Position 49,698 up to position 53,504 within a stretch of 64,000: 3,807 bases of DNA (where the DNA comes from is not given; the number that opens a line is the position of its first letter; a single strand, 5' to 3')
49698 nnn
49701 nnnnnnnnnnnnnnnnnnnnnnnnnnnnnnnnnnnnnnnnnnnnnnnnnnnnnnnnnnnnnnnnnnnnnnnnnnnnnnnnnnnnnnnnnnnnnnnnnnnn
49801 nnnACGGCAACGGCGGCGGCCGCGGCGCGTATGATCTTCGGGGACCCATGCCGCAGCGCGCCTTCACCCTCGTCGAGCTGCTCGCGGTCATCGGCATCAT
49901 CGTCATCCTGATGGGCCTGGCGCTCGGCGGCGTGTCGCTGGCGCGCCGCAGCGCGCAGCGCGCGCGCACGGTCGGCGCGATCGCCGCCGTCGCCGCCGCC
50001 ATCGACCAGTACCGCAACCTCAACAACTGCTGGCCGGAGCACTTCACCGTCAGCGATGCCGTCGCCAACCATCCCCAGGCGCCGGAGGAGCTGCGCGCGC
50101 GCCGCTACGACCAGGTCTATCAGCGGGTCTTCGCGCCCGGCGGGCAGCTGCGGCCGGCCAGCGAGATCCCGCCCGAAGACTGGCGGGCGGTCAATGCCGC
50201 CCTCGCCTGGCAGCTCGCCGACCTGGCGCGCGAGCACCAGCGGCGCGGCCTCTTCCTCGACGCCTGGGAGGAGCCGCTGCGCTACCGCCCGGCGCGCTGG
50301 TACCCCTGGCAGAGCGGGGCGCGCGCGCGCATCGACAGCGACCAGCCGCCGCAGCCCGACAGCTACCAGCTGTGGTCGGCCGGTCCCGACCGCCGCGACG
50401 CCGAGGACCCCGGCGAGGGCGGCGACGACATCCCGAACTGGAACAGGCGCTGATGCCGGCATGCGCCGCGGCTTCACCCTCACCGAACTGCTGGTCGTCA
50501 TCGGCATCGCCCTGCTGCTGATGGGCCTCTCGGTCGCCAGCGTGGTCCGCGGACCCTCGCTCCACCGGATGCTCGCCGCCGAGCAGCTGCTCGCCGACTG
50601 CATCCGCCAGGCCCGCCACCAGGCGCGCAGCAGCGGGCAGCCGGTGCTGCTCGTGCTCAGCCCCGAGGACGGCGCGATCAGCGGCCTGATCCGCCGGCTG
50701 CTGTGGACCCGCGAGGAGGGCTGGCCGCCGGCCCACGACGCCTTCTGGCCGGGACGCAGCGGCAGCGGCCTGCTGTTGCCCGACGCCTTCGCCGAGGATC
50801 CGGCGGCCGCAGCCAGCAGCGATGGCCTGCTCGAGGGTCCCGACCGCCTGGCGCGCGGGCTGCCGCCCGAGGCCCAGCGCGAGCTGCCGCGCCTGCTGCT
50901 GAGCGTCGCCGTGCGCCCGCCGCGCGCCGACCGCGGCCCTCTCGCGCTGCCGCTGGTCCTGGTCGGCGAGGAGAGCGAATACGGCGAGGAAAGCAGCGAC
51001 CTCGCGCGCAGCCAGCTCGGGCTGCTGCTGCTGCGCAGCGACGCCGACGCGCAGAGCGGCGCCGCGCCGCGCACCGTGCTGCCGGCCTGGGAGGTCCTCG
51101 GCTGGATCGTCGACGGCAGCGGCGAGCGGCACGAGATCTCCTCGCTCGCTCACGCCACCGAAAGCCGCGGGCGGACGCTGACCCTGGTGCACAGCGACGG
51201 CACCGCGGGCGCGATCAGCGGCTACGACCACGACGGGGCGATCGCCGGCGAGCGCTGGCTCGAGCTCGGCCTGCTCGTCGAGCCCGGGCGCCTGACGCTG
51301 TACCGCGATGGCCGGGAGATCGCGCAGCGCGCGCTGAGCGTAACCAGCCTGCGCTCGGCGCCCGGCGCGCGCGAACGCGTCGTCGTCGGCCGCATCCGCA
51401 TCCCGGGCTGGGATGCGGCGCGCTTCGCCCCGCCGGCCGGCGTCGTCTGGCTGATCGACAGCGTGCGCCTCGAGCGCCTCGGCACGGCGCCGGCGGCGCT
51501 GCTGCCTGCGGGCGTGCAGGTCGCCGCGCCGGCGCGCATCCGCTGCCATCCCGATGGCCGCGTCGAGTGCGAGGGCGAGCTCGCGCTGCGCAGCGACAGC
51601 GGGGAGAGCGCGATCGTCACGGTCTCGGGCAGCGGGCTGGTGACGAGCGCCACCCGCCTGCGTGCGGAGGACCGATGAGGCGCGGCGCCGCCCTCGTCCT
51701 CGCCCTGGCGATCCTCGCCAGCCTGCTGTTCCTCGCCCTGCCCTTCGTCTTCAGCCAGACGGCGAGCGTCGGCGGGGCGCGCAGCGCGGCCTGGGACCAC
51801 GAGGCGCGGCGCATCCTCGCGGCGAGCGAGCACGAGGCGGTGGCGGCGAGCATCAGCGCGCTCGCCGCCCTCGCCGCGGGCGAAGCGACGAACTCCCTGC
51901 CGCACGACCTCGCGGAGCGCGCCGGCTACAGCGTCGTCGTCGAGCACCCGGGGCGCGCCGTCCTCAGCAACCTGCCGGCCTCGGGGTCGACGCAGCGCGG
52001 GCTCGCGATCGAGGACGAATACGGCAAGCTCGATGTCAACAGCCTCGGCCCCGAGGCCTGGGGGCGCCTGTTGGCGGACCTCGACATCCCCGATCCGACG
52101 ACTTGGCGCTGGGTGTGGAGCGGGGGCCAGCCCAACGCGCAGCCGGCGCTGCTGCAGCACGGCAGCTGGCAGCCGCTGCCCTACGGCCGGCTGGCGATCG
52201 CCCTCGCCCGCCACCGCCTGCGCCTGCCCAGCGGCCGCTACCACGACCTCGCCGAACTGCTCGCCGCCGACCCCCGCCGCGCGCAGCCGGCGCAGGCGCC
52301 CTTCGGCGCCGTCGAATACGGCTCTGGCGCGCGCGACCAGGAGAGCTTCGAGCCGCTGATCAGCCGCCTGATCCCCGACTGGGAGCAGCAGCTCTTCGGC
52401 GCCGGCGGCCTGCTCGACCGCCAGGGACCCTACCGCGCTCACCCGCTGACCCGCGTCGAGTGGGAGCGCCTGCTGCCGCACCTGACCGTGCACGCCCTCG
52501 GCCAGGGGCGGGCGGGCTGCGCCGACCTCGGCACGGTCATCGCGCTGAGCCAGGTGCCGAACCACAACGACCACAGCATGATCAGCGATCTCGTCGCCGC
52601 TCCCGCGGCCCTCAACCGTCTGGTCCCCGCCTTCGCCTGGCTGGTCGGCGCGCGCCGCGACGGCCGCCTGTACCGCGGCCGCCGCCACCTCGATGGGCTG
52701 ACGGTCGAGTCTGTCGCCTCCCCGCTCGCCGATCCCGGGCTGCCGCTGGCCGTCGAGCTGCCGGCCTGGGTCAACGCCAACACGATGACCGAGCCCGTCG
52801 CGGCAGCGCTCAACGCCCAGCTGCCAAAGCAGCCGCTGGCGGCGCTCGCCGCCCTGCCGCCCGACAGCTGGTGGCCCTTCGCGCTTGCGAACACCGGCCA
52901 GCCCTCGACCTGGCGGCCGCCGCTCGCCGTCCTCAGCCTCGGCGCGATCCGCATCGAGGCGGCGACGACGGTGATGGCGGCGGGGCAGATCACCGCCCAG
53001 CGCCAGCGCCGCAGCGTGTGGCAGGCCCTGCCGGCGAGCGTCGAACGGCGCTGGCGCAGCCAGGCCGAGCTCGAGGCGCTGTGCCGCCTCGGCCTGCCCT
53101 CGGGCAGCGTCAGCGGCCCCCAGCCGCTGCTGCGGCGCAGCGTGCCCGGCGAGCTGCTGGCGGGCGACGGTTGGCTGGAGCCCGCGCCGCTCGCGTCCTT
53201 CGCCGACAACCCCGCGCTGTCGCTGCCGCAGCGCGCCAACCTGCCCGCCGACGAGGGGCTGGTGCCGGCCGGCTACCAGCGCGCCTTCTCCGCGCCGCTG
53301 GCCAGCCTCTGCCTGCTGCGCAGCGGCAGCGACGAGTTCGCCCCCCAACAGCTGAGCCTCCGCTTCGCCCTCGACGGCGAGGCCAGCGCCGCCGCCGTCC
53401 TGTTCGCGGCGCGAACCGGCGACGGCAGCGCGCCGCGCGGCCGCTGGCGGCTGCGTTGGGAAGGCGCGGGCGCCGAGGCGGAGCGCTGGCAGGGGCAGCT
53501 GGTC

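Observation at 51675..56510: Giant 1611-aa protein with a GspK-like head and a ~1250-aa unknown body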

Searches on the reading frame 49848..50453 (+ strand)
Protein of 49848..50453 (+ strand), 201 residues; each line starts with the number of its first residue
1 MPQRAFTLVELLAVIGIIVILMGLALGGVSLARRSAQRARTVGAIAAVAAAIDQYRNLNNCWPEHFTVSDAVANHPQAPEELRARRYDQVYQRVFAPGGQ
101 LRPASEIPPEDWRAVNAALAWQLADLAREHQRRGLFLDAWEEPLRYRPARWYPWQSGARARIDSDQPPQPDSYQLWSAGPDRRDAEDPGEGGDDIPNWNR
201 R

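Call 10: search_protein_families(library=pfam, proteins=[window:49848-50453:+], max_evalue=0.01)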
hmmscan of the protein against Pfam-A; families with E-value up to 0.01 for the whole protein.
window:49848-50453:+ (201 aa): 1 family
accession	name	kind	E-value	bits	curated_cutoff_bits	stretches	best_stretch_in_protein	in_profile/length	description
PF07963.17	N_methyl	-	3e-05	23.9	21.2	1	3-26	4-27/27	Prokaryotic N-terminal methylation motif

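Call 11: search_protein_families(library=ncbifam, proteins=[window:49848-50453:+], max_evalue=0.1)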
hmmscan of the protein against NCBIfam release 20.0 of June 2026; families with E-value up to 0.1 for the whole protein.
window:49848-50453:+ (201 aa): 9 families
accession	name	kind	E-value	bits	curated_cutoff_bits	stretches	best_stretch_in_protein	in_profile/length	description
TIGR01710.1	typeII_sec_gspG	equivalog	2e-09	37.6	88.85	1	4-91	1-86/134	type II secretion system major pseudopilin GspG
TIGR02596.1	TIGR02596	subfamily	7.7e-05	22.8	70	1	6-85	1-80/196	Verru_Chthon cassette protein D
TIGR02532.1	IV_pilin_GFxxxE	domain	0.00023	20.9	16.3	1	3-26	1-24/24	prepilin-type N-terminal cleavage/methylation domain-containing protein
NF040999.1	pilin_ComGC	equivalog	0.00031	20.9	75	1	4-56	2-54/84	competence type IV pilus major pilin ComGC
NF007862.0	PRK10574.1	equivalog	0.0028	17.8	138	1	3-27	4-28/145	prepilin peptidase-dependent pilin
TIGR01708.2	typeII_sec_gspH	equivalog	0.0042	17.1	80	1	3-55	1-50/169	type II secretion system minor pseudopilin GspH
NF041013.1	T4P_ComGE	equivalog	0.0074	16.4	49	1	4-57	4-58/83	competence type IV pilus minor pilin ComGE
NF002904.0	PRK03512.1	equivalog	0.029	13.8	231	1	2-54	140-191/211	thiamine phosphate synthase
NF040982.1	ComGD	equivalog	0.077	13.4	70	1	3-26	1-24/139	competence type IV pilus minor pilin ComGD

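Call 87: search_protein_families(library=pfam, proteins=[window:49848-50450:+], max_evalue=1)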
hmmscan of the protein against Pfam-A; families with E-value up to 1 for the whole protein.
window:49848-50450:+ (201 aa): 1 family
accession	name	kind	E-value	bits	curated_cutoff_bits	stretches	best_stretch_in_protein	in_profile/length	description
PF07963.17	N_methyl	-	3e-05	23.9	21.2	1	3-26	4-27/27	Prokaryotic N-terminal methylation motif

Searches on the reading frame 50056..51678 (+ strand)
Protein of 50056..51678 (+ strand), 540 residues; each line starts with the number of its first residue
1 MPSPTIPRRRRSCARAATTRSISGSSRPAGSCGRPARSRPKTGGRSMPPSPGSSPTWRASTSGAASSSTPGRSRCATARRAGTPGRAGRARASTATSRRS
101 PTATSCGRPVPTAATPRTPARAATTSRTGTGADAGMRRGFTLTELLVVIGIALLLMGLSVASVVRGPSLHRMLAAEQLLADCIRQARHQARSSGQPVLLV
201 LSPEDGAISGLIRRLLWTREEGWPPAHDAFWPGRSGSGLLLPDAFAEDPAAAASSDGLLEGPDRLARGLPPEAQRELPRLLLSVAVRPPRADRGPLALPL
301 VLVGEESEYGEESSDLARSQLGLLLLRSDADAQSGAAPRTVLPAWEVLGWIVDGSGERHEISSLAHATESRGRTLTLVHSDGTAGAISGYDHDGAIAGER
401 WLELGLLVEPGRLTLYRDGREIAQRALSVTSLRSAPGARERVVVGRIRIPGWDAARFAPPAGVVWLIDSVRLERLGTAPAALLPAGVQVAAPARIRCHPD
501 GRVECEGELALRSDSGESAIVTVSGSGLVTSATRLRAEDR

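Call 7: search_protein_families(library=pfam, proteins=[window:50056-51678:+], max_evalue=0.1)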
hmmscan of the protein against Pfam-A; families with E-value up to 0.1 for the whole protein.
window:50056-51678:+ (540 aa): 1 family
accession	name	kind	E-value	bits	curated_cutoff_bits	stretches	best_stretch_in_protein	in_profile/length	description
PF07963.17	N_methyl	-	0.00027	20.8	21.2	1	137-158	4-25/27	Prokaryotic N-terminal methylation motif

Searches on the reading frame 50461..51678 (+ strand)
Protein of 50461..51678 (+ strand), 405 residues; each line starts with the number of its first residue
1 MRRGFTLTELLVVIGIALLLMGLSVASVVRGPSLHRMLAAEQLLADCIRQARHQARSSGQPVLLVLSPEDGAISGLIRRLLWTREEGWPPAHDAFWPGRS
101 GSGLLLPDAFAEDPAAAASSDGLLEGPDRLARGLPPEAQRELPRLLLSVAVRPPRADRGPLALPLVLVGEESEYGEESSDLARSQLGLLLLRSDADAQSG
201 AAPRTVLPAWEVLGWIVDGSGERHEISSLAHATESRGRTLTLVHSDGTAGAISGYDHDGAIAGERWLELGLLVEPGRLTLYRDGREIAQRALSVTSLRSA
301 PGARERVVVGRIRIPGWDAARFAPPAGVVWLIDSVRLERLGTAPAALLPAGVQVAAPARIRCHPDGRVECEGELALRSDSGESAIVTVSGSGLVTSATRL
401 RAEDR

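Call 10: search_protein_families(library=pfam, proteins=[window:50461-51678:+], max_evalue=0.01)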
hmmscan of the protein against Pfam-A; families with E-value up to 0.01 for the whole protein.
window:50461-51678:+ (405 aa): 2 families
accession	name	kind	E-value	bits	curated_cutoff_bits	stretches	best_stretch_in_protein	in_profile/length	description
PF07963.17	N_methyl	-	0.00021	21.2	21.2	1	2-23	4-25/27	Prokaryotic N-terminal methylation motif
PF12019.13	GspH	-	0.00083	20.3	21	0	43-117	4-66/108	Type II transport protein GspH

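Call 11: search_protein_families(library=ncbifam, proteins=[window:50461-51678:+], max_evalue=0.1)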
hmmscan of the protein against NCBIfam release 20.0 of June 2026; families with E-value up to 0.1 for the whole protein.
window:50461-51678:+ (405 aa): 7 families
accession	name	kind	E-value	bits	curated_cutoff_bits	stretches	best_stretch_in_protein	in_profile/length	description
TIGR01708.2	typeII_sec_gspH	equivalog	3.2e-06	27.3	80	1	3-69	2-68/169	type II secretion system minor pseudopilin GspH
TIGR02532.1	IV_pilin_GFxxxE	domain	9.6e-05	22.1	16.3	1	2-23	1-22/24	prepilin-type N-terminal cleavage/methylation domain-containing protein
TIGR02596.1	TIGR02596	subfamily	0.00017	21.7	70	1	5-61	1-57/196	Verru_Chthon cassette protein D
NF047827.1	T3SSXpsH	equivalog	0.0027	17.5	160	1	3-70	1-68/145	type II secretion system protein XpsH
NF040982.1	ComGD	equivalog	0.023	15.1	70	1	3-70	2-69/139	competence type IV pilus minor pilin ComGD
TIGR01710.1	typeII_sec_gspG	equivalog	0.046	13.7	88.85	1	3-29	1-27/134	type II secretion system major pseudopilin GspG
NF007862.0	PRK10574.1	equivalog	0.088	12.9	138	0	2-27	4-29/145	prepilin peptidase-dependent pilin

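Call 87: search_protein_families(library=pfam, proteins=[window:50461-51675:+], max_evalue=1)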
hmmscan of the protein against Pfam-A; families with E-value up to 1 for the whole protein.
window:50461-51675:+ (405 aa): 2 families
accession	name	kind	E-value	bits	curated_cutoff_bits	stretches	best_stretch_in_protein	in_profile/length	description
PF07963.17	N_methyl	-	0.00021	21.2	21.2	1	2-23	4-25/27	Prokaryotic N-terminal methylation motif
PF12019.13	GspH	-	0.00083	20.3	21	1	43-117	4-66/108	Type II transport protein GspH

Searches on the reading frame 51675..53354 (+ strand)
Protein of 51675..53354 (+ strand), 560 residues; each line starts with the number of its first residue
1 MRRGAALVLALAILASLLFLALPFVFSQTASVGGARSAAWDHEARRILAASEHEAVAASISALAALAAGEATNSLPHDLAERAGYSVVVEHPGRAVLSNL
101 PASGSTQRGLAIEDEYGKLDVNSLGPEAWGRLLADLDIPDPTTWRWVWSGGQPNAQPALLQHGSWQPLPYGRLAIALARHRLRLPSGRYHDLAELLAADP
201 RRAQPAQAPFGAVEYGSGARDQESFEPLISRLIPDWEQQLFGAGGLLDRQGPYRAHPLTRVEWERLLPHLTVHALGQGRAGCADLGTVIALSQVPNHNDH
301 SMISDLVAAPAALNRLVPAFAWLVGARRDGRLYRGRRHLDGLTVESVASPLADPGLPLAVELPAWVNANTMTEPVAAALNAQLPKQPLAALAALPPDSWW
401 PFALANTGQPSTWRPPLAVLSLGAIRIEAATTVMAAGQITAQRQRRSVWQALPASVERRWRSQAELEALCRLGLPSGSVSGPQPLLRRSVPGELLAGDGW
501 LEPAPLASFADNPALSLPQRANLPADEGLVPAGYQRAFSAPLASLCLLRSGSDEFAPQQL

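Call 42: predict_structure(alignment_id=A2)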
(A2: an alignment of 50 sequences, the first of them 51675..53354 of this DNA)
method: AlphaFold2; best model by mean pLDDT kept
length: 560 residues; sequences in the alignment: 50
mean_pLDDT: 76.3   pTM: 0.75
mean pLDDT of the five models: 76.3, 75.2, 72.9, 72.6, 72.1
residues with pLDDT >= 90: 222; 70-90: 152; 50-70: 90; < 50: 96
segments of 3 or more residues with pLDDT < 50: 203-218, 475-496, 500-508, 515-560
pLDDT, mean of each block of 10 residues (from residue 1): 85 95 90 93 96 94 78 91 92 93 92 97 93 97 79 65 83 91 91 95 49 45 72 82 73 88 98 87 89 76 72 76 92 82 69 92 92 94 69 59 58 84 94 96 96 63 59 47 42 47 47 48 41 33 34 38
secondary structure, 60 per line:
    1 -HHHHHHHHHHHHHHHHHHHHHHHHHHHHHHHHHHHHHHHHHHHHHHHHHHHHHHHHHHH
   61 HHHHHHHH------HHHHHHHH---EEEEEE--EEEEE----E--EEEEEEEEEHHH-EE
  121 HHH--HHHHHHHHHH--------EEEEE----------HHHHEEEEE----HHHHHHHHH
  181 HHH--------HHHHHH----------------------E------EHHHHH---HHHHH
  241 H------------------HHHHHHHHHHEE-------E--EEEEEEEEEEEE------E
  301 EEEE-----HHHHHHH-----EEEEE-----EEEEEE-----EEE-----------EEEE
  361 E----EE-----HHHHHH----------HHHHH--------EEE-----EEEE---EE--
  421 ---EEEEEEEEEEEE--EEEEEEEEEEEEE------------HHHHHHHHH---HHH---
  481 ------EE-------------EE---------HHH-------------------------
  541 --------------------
elements in order: H2-68 H75-82 E86-91 E94-98 E106-114 H126-135 E144-148 H159-162 E163-167 H172-183 H192-197 H228-232 H236-241 H260-269 E282-293 E300-304 H310-316 E322-326 E332-337 E343-345 E357-361 H373-378 H389-393 E402-404 E410-413 E424-435 E438-450 H463-471
